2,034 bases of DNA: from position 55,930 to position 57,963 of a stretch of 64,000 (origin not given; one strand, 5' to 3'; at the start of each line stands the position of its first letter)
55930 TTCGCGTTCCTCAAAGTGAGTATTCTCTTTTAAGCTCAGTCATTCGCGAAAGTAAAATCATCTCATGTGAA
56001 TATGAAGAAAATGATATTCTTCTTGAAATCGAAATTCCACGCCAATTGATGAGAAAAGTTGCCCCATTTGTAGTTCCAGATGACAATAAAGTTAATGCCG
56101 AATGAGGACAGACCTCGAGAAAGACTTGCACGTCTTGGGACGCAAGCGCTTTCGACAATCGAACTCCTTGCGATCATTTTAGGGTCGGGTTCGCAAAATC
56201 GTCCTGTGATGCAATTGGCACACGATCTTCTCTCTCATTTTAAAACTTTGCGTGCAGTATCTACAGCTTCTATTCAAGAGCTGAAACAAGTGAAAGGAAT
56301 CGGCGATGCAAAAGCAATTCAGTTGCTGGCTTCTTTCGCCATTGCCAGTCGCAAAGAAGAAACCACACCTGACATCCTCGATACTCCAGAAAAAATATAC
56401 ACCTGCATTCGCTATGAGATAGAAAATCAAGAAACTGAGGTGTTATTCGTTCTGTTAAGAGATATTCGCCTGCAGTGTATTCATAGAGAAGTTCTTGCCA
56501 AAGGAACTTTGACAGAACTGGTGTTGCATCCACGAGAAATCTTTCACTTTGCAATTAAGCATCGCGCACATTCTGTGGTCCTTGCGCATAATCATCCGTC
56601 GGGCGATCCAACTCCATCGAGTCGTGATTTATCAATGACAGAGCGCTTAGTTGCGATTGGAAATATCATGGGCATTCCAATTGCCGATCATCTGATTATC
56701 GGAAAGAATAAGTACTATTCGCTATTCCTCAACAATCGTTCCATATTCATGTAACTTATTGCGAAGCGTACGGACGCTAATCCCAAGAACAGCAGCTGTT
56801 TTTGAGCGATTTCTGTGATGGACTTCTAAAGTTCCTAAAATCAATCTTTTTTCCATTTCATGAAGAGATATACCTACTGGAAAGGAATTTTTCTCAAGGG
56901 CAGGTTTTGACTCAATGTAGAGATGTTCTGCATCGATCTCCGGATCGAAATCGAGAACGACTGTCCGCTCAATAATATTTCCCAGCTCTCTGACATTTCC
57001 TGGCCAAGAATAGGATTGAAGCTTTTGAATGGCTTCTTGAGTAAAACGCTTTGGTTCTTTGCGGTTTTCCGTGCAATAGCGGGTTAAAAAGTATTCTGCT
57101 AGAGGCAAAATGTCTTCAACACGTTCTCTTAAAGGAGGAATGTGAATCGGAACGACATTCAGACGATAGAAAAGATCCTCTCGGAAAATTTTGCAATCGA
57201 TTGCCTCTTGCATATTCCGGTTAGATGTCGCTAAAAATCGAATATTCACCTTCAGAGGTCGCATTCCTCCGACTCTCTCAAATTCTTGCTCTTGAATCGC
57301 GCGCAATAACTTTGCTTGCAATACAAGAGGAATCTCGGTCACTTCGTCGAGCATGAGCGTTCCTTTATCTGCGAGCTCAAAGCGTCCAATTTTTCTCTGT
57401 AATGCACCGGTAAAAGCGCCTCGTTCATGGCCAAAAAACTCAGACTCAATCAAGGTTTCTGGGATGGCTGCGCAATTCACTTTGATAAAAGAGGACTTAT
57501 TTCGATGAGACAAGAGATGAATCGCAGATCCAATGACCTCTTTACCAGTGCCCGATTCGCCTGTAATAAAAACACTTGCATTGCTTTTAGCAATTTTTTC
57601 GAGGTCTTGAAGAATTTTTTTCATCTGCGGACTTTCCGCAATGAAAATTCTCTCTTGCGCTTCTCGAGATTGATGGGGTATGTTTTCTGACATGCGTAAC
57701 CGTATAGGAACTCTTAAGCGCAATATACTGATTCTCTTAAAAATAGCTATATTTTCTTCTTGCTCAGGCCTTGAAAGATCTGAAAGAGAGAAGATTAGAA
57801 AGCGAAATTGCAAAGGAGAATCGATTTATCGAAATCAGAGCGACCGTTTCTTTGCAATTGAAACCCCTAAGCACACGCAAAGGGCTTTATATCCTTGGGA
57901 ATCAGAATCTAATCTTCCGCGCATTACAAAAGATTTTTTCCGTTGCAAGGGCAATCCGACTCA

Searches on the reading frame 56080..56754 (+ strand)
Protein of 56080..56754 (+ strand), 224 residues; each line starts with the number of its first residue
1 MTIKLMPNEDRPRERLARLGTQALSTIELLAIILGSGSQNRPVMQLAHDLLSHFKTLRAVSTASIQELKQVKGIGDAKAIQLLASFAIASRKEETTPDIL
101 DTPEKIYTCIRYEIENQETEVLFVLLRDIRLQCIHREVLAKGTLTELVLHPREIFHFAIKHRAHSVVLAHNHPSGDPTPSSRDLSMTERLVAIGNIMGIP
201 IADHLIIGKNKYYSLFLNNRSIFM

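Call 8: search_protein_families(library=pfam, proteins=[window:56080-56754:+], max_evalue=0.01)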
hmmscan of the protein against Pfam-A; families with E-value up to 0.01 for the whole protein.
window:56080-56754:+ (224 aa): 6 families
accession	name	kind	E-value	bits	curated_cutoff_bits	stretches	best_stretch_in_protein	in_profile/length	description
PF04002.20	RadC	-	1.2e-38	132.2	22.1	1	101-215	2-116/121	RadC-like JAB domain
PF20582.4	UPF0758_N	-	9.6e-27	93.3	27.1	1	3-80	1-77/77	UPF0758 N-terminal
PF12826.13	HHH_2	-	8.7e-06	26.3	27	1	45-84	14-53/64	Helix-hairpin-helix motif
PF14520.12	HHH_5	-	2.2e-05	25.3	27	1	46-84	14-53/57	Helix-hairpin-helix domain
PF00633.29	HHH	-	0.00014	22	24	1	57-84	2-29/30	Helix-hairpin-helix motif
PF14464.11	Prok-JAB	-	0.00078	19.7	25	1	151-195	51-95/114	Prokaryotic homologs of the JAB domain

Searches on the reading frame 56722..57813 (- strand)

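Call 8: search_protein_families(library=pfam, proteins=[window:56722-57813:-], max_evalue=0.01)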
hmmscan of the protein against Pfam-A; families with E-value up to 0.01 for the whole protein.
window:56722-57813:- (363 aa): 6 families
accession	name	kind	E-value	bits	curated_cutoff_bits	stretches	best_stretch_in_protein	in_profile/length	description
PF00158.32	Sigma54_activat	-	7.8e-67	224.6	20.2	1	58-224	2-168/168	Sigma-54 interaction domain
PF25601.1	AAA_lid_14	-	1.2e-24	86.4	27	1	229-300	1-72/87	AAA+ ATPase lid domain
PF14532.12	Sigma54_activ_2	-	2.5e-19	70.3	25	1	58-228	1-138/138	Sigma-54 interaction domain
PF02954.25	HTH_8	-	2.1e-10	40.6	22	1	317-357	2-42/42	Bacterial regulatory protein, Fis family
PF07728.20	AAA_5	-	1.9e-05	25.1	22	1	81-201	2-125/139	AAA domain (dynein-related subfamily)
PF13191.12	AAA_16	-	0.0044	18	32.6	1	62-149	7-85/167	AAA ATPase domain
